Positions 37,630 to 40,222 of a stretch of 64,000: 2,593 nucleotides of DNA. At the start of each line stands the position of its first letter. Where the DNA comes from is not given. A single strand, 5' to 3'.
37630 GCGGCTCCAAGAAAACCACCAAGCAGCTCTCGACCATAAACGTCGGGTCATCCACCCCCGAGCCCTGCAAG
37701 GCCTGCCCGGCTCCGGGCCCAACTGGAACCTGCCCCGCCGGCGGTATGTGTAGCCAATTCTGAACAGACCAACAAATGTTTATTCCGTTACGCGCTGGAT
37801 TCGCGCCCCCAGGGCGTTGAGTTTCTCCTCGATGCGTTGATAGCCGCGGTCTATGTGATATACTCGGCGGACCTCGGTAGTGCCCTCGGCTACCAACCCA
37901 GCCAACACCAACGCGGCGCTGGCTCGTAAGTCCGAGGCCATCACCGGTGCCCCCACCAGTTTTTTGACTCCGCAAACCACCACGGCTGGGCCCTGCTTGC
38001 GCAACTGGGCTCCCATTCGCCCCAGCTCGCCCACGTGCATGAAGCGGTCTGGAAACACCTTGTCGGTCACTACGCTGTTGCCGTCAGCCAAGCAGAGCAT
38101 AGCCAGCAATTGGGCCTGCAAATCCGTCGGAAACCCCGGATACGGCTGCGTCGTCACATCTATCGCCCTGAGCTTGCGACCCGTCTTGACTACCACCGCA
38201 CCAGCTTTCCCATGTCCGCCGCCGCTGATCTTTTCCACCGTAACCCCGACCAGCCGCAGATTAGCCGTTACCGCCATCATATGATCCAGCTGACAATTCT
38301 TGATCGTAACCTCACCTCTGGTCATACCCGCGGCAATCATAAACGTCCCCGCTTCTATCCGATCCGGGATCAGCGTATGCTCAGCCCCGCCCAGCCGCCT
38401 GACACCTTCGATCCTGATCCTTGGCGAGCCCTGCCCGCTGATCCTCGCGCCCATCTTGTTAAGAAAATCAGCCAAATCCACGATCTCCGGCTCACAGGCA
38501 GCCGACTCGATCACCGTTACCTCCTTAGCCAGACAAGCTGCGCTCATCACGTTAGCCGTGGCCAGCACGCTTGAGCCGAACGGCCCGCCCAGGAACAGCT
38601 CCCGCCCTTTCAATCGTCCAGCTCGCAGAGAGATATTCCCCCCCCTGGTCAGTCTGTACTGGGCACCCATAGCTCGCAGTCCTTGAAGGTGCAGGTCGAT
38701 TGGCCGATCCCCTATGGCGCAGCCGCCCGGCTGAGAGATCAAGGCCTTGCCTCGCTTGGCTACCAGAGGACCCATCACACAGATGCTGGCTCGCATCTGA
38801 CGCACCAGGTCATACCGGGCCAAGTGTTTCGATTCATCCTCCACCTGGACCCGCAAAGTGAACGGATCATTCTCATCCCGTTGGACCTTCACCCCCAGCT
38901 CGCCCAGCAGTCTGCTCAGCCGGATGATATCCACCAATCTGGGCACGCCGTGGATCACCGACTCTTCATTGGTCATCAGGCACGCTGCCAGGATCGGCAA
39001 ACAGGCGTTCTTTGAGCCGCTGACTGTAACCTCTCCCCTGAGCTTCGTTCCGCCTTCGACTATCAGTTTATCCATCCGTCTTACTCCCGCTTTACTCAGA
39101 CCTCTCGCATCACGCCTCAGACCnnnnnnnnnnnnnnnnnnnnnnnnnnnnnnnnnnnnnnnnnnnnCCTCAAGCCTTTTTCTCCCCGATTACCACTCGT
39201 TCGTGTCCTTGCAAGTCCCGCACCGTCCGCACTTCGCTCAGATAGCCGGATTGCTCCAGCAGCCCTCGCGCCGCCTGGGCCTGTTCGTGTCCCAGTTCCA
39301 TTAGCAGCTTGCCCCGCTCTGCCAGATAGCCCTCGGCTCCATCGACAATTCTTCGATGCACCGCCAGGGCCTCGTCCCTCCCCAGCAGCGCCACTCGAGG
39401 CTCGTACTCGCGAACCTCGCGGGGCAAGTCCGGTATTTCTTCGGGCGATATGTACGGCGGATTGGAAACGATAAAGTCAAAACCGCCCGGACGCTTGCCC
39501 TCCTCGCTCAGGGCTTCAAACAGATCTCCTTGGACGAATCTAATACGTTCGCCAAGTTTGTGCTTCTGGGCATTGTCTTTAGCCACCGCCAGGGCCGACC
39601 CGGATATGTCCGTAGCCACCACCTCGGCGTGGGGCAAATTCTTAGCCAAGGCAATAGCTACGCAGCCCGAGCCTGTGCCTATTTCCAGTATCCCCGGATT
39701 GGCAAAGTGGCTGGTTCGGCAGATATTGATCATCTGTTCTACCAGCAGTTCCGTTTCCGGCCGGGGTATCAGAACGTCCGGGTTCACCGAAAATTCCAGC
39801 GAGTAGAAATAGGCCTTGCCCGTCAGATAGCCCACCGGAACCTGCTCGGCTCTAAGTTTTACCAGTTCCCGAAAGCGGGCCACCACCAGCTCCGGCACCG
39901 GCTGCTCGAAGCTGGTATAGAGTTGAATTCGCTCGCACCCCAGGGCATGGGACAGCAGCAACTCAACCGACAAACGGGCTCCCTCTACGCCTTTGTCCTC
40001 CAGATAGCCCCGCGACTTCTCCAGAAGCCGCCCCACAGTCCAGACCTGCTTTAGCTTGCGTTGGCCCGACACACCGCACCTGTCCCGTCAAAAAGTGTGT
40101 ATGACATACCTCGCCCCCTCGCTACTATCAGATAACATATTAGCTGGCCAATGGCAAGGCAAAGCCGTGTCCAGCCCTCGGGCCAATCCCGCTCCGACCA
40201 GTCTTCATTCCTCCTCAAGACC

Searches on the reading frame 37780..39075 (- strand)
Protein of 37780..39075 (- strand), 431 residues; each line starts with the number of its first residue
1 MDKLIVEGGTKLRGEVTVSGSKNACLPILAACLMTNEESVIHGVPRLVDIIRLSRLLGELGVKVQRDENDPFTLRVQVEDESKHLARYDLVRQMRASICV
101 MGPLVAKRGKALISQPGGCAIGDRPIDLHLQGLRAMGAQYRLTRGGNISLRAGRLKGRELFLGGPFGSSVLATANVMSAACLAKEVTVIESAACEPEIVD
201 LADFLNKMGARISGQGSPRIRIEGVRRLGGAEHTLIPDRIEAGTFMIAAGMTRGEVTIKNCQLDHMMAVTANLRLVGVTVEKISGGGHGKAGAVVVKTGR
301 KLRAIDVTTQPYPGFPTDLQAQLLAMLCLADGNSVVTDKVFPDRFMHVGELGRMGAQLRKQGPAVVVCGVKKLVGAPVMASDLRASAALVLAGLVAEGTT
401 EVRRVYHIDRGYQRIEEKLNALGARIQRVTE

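Call 74: search_protein_families(library=pfam, proteins=[window:37780-39075:-], max_evalue=0.0001)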
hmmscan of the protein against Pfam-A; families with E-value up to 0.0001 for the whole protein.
window:37780-39075:- (431 aa): 1 family
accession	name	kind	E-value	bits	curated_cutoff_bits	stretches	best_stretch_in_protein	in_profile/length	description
PF00275.25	EPSP_synthase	-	6.9e-95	318.6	22.8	1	6-419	1-417/417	EPSP synthase (3-phosphoshikimate 1-carboxyvinyltransferase)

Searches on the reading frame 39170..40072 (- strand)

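Call 74: search_protein_families(library=pfam, proteins=[window:39170-40072:-], max_evalue=0.0001)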
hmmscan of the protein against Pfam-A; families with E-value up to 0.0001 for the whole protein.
window:39170-40072:- (300 aa): 15 families
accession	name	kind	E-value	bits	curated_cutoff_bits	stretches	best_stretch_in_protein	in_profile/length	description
PF17827.6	PrmC_N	-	7.8e-18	65.2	23.4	1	16-85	2-71/71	PrmC N-terminal domain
PF05175.20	MTS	-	2e-16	60.5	23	1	107-210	20-111/170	Methyltransferase small domain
PF13649.12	Methyltransf_25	-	1.4e-13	51.8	27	1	128-221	1-90/97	Methyltransferase domain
PF13847.12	Methyltransf_31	-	3.4e-13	49.9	27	1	128-205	7-82/145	Methyltransferase domain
PF08242.18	Methyltransf_12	-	8.8e-10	39.6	30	1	129-204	1-72/98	Methyltransferase domain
PF06325.19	PrmA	-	5.7e-08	33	22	1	127-204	164-233/296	Ribosomal protein L11 methyltransferase (PrmA)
PF08241.18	Methyltransf_11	-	5.9e-08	33.7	21.2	1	129-203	1-66/95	Methyltransferase domain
PF03602.21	Cons_hypoth95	-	9.9e-08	32.3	24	1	104-217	22-133/182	Conserved hypothetical protein 95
PF10294.15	Methyltransf_16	-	2.1e-07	31.3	21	1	116-202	38-125/174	Lysine methyltransferase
PF09445.16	Methyltransf_15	-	1.4e-06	28.4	22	1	128-207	4-81/165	RNA cap guanine-N2 methyltransferase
PF01596.23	Methyltransf_3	-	1.8e-06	27.8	22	1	128-202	48-125/204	O-methyltransferase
PF01170.24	UPF0020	-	2.1e-06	28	22.3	1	145-207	73-131/197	RMKL-like, methyltransferase domain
PF12847.13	Methyltransf_18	-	6.9e-06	26.6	27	1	128-190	18-80/151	Methyltransferase domain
PF04816.18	TrmK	-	4.9e-05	23.4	27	1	129-191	2-64/205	tRNA (adenine(22)-N(1))-methyltransferase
PF00891.24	Methyltransf_2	-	6.9e-05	22.7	22.3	0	111-187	51-124/210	O-methyltransferase domain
